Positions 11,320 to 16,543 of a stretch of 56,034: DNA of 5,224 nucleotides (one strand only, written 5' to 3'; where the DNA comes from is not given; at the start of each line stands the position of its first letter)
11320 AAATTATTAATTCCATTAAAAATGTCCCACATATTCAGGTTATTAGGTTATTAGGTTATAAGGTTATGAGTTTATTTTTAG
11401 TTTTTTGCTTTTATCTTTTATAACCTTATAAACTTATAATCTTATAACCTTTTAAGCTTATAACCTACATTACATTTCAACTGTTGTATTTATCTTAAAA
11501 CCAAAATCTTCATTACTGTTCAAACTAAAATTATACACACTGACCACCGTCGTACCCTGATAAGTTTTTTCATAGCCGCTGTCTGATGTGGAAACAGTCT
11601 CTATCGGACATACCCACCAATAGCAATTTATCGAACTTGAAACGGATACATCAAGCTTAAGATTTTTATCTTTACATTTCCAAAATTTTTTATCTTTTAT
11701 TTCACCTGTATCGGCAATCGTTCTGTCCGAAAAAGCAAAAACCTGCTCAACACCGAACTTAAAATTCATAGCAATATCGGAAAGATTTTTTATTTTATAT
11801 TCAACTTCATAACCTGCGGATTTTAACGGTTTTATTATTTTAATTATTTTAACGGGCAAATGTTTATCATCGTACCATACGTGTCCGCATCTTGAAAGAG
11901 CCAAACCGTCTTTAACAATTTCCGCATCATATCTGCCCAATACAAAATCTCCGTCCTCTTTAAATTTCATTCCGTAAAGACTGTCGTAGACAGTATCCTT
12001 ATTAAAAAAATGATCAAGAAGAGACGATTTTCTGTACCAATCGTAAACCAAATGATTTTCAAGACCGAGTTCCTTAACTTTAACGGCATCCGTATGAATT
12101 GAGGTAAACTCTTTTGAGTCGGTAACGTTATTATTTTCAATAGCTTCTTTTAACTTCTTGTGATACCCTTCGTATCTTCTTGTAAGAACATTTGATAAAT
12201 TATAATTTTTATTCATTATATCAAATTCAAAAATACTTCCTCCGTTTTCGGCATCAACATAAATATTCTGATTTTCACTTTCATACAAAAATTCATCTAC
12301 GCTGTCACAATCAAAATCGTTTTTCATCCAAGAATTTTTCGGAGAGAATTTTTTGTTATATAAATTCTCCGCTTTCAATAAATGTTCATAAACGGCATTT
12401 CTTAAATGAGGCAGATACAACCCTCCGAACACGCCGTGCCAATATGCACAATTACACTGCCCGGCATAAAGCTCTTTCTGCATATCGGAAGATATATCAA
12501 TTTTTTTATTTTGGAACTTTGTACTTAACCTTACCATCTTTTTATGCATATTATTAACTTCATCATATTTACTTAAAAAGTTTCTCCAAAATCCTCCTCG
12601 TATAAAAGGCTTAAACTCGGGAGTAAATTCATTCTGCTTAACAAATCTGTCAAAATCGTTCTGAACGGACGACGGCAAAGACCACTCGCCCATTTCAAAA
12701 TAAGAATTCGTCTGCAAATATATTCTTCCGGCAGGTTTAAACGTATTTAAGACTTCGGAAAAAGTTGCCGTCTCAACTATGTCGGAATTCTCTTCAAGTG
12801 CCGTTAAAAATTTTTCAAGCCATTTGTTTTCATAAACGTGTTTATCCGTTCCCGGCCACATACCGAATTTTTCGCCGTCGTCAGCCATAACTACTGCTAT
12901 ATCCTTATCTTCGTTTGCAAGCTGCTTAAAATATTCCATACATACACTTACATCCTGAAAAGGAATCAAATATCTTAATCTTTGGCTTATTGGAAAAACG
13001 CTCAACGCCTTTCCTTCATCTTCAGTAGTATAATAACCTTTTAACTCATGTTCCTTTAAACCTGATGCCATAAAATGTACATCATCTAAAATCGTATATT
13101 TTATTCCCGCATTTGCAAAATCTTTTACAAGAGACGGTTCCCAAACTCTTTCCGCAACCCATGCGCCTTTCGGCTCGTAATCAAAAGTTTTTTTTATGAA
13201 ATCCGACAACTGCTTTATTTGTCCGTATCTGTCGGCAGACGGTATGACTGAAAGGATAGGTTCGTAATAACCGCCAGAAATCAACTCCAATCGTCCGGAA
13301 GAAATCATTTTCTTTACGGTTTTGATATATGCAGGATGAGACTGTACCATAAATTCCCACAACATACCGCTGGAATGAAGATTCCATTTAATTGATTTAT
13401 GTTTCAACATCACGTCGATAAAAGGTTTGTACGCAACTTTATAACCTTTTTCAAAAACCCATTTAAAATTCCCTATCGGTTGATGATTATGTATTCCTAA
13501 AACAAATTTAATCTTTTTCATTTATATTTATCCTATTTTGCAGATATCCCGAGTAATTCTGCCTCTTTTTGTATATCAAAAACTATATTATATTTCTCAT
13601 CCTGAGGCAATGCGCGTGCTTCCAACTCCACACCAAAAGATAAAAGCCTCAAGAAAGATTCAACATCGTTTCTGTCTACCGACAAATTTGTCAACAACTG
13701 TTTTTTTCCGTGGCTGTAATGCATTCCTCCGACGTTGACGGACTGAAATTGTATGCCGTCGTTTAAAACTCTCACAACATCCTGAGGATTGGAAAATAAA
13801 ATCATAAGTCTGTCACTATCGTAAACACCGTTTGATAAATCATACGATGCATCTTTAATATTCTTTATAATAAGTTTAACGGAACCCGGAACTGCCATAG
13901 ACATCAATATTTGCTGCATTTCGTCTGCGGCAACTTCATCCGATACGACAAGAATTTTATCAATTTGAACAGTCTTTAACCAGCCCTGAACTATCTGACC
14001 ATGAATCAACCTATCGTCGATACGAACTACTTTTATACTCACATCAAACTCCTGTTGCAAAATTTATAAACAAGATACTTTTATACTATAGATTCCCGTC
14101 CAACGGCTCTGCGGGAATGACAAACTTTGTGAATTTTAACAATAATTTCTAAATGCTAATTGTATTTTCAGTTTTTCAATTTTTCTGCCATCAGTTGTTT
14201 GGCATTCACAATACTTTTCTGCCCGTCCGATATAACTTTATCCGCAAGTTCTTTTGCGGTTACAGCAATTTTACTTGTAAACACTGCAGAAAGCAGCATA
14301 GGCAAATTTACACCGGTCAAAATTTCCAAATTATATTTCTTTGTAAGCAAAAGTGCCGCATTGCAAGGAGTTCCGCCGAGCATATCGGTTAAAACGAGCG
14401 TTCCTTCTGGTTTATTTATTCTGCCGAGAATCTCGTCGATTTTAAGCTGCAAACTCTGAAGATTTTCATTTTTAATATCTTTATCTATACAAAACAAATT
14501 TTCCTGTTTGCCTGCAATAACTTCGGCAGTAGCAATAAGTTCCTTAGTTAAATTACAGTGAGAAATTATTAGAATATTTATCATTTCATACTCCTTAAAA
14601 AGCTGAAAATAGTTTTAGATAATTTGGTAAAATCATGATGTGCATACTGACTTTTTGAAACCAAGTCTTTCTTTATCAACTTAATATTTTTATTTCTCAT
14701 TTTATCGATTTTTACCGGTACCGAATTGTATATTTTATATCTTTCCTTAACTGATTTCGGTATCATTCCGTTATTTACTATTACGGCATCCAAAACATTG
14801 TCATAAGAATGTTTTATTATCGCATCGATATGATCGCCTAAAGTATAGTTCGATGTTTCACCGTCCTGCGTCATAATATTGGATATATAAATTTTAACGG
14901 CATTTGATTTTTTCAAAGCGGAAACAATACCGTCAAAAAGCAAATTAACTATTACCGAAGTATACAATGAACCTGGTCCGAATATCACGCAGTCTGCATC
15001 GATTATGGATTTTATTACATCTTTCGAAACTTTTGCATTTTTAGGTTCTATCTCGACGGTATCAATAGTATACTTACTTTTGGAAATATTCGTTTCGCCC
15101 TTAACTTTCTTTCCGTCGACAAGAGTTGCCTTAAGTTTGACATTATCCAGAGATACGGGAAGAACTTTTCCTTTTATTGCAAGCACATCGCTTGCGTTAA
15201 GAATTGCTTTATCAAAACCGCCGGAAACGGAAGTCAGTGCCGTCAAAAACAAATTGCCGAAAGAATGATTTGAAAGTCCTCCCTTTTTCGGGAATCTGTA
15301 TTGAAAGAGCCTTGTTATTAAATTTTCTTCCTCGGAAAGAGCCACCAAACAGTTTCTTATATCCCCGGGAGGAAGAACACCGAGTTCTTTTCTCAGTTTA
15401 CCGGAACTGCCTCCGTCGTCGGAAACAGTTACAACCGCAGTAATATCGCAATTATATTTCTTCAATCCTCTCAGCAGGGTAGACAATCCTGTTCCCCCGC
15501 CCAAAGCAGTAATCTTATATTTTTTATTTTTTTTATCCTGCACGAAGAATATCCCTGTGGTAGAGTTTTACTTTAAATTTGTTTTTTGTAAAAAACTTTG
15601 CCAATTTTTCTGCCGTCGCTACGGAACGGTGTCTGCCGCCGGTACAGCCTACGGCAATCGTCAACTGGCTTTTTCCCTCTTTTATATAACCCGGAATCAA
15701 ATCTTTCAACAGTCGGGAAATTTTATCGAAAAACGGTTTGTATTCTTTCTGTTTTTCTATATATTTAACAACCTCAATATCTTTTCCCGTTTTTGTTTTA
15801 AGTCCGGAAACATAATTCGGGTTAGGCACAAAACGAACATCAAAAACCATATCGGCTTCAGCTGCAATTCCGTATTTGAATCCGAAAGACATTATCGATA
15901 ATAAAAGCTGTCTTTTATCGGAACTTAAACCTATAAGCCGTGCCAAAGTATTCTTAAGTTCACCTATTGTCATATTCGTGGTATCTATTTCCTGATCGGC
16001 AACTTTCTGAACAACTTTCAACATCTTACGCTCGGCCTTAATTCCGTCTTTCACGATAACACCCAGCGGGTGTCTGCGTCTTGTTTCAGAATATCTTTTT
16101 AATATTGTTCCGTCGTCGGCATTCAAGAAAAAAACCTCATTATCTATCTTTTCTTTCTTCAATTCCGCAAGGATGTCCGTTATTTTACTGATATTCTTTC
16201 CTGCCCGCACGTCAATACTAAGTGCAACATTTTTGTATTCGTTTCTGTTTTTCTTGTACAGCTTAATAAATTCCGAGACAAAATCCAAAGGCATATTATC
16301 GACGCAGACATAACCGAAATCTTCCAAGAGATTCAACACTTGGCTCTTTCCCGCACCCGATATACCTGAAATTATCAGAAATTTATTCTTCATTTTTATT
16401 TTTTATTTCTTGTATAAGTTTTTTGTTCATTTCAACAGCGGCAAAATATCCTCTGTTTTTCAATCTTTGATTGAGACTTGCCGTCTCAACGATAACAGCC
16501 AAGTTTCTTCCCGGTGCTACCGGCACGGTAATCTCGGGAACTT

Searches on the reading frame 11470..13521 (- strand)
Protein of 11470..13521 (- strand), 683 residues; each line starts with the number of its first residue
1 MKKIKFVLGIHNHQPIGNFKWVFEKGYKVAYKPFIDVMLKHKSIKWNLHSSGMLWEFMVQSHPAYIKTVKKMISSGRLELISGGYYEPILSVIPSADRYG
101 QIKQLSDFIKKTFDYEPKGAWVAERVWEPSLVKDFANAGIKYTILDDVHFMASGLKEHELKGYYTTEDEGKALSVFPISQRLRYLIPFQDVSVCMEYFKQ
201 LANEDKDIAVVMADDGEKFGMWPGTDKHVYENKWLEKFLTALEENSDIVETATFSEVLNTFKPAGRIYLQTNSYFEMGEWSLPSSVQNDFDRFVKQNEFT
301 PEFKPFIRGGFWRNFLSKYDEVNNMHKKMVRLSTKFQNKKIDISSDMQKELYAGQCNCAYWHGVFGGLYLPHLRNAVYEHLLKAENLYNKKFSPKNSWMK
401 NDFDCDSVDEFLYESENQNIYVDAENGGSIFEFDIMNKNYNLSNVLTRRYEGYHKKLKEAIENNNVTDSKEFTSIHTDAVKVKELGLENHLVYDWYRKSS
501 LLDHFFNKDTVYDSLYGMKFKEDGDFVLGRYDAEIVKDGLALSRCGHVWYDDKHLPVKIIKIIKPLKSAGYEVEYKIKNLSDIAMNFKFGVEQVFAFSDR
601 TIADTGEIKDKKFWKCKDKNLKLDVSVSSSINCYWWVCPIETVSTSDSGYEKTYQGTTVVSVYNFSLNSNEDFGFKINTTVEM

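Call 66: find_encoding_contigs(protein=window:11470-13521:-, flank=10000, max_places=1)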
Protein window:11470-13521:- (683 aa): no gene with exactly this product is on record in the collection.

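Call 69: search_protein_families(library=pfam, proteins=[window:11470-13521:-], max_evalue=0.001)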
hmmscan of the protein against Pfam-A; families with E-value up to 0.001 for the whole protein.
window:11470-13521:- (683 aa): 4 families
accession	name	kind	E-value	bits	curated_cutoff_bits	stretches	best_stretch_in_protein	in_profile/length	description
PF09095.17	AmyA-gluTrfs_C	-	2.6e-58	198.3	22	1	402-675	1-282/284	Alpha-amylase/4-alpha-glucanotransferase, C-terminal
PF03065.20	Glyco_hydro_57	-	1.6e-51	175.8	21.2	1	7-270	1-291/291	Glycosyl hydrolase family 57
PF09094.16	AmyA-A_glucT_m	-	4.4e-35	120.4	27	1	310-387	1-79/80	Alpha-amylase/4-alpha-glucanotransferase, middle domain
PF01074.27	Glyco_hydro_38N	-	1.1e-06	28.7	25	1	30-122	28-119/270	Glycosyl hydrolases family 38 N-terminal domain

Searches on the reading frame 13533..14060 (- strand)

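Call 69: search_protein_families(library=pfam, proteins=[window:13533-14060:-], max_evalue=0.001)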
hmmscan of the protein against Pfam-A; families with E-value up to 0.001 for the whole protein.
window:13533-14060:- (175 aa): 1 family
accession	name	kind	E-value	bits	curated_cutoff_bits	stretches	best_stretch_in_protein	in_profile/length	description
PF03830.20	PTSIIB_sorb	-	4.2e-48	163.8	27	1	9-156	1-148/148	PTS system sorbose subfamily IIB component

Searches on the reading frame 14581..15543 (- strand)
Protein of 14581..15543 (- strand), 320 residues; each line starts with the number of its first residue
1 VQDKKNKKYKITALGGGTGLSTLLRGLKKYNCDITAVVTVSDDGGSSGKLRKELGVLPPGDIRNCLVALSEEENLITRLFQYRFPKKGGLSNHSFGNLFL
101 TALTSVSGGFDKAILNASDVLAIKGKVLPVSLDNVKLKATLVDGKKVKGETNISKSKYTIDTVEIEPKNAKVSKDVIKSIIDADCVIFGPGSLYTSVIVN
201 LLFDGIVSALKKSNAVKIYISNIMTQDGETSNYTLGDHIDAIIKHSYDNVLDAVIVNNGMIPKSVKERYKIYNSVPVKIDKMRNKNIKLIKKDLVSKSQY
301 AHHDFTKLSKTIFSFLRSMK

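Call 69: search_protein_families(library=pfam, proteins=[window:14581-15543:-], max_evalue=0.001)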
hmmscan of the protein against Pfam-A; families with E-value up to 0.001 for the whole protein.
window:14581-15543:- (320 aa): 1 family
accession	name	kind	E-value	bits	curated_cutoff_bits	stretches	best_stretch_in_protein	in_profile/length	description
PF01933.23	CofD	-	3.1e-109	365.1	30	1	11-295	1-290/290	2-phospho-L-lactate transferase CofD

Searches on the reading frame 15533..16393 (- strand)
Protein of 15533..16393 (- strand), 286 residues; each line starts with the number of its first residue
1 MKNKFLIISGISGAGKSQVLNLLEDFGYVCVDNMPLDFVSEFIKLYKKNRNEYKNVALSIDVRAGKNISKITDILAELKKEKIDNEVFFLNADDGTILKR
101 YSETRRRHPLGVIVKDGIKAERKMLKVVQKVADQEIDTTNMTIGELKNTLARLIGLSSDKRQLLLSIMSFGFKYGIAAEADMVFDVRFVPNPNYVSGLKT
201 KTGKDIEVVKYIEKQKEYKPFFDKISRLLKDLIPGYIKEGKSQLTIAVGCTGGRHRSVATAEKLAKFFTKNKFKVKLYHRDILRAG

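Call 69: search_protein_families(library=pfam, proteins=[window:15533-16393:-], max_evalue=0.001)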
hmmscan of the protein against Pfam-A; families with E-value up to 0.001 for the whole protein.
window:15533-16393:- (286 aa): 2 families
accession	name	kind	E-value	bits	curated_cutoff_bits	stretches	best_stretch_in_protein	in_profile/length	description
PF22740.1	PapZ_C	-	7.9e-46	155.6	27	1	165-282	3-120/121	RapZ C-terminal domain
PF03668.21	RapZ-like_N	-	6.9e-39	133.6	25.4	1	5-153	3-153/158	RapZ-like N-terminal domain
